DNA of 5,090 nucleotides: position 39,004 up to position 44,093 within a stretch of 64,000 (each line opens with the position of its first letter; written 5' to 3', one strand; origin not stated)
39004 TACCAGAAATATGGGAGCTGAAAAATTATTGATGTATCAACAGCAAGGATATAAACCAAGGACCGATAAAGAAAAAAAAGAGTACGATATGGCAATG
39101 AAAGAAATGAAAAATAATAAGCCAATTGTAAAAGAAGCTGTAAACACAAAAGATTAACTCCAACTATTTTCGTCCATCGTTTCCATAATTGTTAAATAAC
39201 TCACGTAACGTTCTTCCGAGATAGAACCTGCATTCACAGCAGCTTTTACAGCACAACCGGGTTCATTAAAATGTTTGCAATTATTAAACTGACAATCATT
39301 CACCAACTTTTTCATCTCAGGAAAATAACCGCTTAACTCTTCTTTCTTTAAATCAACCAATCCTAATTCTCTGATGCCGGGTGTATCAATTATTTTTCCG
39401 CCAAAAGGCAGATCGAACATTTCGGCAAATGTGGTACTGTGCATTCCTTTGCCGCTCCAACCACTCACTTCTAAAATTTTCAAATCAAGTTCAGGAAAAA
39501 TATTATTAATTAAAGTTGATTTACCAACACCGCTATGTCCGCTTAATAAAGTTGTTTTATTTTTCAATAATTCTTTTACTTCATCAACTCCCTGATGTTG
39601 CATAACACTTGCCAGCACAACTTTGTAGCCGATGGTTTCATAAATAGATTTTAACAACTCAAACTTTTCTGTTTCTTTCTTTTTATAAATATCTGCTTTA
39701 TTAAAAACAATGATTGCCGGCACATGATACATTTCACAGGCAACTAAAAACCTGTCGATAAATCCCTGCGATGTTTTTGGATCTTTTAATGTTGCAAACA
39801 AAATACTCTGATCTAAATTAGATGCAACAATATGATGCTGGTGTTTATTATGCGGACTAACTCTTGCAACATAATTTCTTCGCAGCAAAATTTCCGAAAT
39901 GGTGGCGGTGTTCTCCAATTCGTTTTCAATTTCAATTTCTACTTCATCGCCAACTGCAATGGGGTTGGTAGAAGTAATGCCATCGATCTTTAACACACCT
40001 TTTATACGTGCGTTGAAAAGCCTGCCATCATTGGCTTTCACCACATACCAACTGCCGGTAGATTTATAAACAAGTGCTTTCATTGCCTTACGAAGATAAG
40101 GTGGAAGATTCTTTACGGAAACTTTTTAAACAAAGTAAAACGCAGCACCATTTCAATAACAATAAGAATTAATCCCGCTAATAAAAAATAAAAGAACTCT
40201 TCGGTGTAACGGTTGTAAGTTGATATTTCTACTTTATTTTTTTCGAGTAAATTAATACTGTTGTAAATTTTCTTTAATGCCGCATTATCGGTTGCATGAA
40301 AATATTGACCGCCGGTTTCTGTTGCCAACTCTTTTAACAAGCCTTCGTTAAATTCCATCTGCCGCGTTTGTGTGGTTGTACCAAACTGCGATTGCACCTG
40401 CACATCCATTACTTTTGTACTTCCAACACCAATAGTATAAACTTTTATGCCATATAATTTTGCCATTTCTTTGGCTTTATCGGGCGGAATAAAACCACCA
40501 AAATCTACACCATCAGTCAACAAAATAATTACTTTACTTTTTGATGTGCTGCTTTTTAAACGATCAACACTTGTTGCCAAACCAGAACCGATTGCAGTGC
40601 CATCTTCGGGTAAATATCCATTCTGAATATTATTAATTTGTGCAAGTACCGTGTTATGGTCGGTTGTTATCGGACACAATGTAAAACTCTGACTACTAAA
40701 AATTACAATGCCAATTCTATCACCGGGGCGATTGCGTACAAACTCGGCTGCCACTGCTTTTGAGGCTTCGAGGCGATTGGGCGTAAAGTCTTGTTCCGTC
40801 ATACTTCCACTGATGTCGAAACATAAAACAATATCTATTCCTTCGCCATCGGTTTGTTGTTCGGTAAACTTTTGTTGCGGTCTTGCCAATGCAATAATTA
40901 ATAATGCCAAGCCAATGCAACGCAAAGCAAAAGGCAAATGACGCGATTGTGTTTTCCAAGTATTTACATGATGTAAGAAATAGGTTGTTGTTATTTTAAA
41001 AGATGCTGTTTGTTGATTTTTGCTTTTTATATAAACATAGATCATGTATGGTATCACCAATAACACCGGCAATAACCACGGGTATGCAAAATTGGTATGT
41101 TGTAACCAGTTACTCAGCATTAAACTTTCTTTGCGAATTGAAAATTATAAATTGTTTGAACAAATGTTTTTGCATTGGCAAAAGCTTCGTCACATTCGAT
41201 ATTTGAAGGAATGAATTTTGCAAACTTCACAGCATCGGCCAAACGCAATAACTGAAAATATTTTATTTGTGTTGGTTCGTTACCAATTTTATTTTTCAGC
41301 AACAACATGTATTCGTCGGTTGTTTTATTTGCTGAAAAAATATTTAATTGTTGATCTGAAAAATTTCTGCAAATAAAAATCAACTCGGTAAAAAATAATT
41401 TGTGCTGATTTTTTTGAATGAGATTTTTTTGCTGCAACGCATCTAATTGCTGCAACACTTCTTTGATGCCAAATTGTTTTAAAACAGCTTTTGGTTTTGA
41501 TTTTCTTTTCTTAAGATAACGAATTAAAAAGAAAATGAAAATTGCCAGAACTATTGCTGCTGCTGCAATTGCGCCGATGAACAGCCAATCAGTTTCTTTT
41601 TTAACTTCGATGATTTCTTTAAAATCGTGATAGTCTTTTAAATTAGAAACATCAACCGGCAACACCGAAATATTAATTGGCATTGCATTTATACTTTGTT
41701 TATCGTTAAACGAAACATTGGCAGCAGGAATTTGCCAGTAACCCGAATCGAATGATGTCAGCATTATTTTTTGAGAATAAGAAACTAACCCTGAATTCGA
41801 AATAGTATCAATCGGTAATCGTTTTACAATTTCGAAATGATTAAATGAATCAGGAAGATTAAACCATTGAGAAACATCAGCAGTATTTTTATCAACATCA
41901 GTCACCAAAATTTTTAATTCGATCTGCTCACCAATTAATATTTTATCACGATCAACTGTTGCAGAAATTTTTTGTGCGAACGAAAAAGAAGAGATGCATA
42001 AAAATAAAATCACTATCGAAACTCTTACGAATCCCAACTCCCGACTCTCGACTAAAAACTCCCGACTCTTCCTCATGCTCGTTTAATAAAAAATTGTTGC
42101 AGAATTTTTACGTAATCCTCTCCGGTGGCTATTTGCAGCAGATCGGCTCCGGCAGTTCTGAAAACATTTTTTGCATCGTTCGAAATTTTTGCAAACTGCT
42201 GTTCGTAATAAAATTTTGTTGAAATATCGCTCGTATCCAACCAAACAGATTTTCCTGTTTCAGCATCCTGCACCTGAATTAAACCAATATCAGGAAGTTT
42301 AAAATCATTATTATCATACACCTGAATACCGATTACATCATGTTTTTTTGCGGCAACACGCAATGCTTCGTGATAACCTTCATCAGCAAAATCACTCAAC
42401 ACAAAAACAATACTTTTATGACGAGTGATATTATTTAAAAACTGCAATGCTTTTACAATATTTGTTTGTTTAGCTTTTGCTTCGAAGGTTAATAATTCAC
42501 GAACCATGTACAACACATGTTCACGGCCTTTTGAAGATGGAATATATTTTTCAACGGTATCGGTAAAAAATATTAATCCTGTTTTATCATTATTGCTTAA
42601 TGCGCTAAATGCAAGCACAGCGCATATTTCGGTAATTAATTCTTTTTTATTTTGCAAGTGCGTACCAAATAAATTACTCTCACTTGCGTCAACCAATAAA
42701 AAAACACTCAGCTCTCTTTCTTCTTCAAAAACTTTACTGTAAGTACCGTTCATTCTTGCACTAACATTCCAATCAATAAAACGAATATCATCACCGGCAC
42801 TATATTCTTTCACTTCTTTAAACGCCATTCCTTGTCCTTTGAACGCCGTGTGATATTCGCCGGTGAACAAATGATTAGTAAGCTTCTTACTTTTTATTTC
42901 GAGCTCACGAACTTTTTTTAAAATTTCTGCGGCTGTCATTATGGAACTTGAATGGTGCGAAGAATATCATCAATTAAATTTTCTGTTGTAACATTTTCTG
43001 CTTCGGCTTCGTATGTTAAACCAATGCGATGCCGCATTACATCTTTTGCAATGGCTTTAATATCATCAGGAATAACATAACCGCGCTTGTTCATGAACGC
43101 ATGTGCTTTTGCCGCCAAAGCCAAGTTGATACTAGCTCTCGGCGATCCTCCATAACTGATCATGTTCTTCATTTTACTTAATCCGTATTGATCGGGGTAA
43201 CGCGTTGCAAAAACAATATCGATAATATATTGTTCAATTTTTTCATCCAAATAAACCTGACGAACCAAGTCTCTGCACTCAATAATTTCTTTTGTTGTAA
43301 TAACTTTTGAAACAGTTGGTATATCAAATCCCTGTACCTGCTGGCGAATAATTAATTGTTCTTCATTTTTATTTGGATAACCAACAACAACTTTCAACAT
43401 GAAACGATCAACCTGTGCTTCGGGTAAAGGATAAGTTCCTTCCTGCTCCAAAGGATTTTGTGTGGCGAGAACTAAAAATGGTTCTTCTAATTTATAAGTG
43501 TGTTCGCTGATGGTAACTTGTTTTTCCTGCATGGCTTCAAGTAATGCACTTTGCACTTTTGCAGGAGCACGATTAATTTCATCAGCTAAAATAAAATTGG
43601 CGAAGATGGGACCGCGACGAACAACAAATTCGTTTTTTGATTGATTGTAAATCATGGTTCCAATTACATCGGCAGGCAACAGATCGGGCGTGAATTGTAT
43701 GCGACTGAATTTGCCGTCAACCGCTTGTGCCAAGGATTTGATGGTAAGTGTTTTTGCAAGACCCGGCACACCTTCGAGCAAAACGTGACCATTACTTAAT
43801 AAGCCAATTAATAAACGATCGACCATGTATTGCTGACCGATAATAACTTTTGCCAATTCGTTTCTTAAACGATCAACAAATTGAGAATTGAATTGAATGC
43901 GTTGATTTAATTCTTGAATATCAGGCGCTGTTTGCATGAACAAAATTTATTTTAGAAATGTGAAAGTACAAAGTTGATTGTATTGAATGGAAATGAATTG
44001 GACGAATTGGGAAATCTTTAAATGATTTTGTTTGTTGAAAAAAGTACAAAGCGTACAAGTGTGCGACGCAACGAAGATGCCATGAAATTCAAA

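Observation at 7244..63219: Dense family of ~60-bp intergenic repeats with an invariant GC-rich 12-mer (14 copies in 64 kb)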

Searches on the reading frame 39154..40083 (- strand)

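Call 78: search_protein_families(library=pfam, proteins=[window:39154-40083:-], max_evalue=0.001)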
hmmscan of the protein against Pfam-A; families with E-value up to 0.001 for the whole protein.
window:39154-40083:- (309 aa): 8 families
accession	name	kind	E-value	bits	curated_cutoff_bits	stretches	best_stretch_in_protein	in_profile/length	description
PF03193.22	RsgA_GTPase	-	6.3e-52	176.3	30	1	67-242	3-173/174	RsgA GTPase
PF16745.11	RsgA_N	-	1.7e-11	44.1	27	1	4-55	3-49/54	RsgA N-terminal domain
PF02421.24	FeoB_N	-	6.2e-06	26.3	27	0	178-240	3-60/156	Ferrous iron transport protein B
PF01926.29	MMR_HSR1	-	3.4e-05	24.3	21.9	1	179-242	3-57/113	50S ribosome-binding GTPase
PF03029.23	ATP_bind_1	-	0.00047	20.5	27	0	103-149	136-187/240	Conserved hypothetical ATP binding protein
PF16897.10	MMR_HSR1_Xtn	-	0.00053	20.4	35.2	0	104-172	41-99/106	C-terminal region of MMR_HSR1 domain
PF13555.12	AAA_29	-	0.00056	20.1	27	0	175-192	22-39/61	P-loop containing region of AAA domain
PF13401.12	AAA_22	-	0.0006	20.6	27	0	178-209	8-42/130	AAA domain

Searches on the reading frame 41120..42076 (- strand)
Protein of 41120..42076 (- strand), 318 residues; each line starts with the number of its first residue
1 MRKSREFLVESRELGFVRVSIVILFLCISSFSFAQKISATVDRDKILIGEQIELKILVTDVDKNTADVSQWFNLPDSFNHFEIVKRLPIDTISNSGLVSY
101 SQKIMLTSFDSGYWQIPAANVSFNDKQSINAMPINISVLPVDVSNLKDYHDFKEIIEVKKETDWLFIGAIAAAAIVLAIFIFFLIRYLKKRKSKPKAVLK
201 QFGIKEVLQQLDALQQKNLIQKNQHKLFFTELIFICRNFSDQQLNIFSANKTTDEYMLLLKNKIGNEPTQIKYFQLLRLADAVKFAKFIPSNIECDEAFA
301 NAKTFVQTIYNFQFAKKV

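Call 78: search_protein_families(library=pfam, proteins=[window:41120-42076:-], max_evalue=0.001)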
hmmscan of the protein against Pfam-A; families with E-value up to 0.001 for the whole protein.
window:41120-42076:- (318 aa): 1 family
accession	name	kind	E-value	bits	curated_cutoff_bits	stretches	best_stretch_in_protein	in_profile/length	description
PF13584.12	BatD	-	6.7e-06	27.1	24.1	1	39-138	1-92/92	BatD DUF11 like domain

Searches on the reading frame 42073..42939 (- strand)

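Call 78: search_protein_families(library=pfam, proteins=[window:42073-42939:-], max_evalue=0.001)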
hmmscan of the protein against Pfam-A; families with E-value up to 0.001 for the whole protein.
window:42073-42939:- (288 aa): 2 families
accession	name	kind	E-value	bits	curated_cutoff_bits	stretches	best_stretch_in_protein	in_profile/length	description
PF01882.25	DUF58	-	3.8e-72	242.4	23.4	1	42-251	1-212/216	Protein of unknown function DUF58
PF13519.12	VWA_2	-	2.3e-14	54.4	27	1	80-184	2-106/107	von Willebrand factor type A domain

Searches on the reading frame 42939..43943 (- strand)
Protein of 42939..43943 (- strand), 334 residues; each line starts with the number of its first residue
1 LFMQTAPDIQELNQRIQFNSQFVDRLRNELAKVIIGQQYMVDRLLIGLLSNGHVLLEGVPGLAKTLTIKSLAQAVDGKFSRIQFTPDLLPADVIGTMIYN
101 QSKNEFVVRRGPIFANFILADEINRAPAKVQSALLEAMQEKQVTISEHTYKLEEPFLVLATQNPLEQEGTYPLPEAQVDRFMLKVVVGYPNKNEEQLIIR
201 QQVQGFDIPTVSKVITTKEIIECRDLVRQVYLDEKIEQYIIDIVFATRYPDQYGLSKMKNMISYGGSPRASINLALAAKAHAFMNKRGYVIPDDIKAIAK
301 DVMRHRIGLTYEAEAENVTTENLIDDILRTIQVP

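Call 78: search_protein_families(library=pfam, proteins=[window:42939-43943:-], max_evalue=0.001)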
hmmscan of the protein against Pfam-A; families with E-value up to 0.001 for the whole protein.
window:42939-43943:- (334 aa): 6 families
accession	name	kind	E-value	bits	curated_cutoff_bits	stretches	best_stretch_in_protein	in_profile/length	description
PF07726.17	AAA_3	-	6.6e-67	223.8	27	1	53-183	1-131/131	ATPase family associated with various cellular activities (AAA)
PF17863.7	AAA_lid_2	-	5.7e-21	74.5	22.7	1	260-327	7-74/74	AAA lid domain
PF07728.20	AAA_5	-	4.3e-14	53.1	22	1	53-181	1-139/139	AAA domain (dynein-related subfamily)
PF20030.5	bpMoxR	-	2.1e-13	50.3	27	1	27-196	7-175/205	MoxR domain in the MoxR-vWA-beta-propeller ternary systems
PF00493.29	MCM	-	7.4e-05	22.4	23.3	1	48-165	54-174/224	MCM P-loop domain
PF00004.35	AAA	-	0.00015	22.7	21.2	1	54-164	1-110/131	ATPase family associated with various cellular activities (AAA)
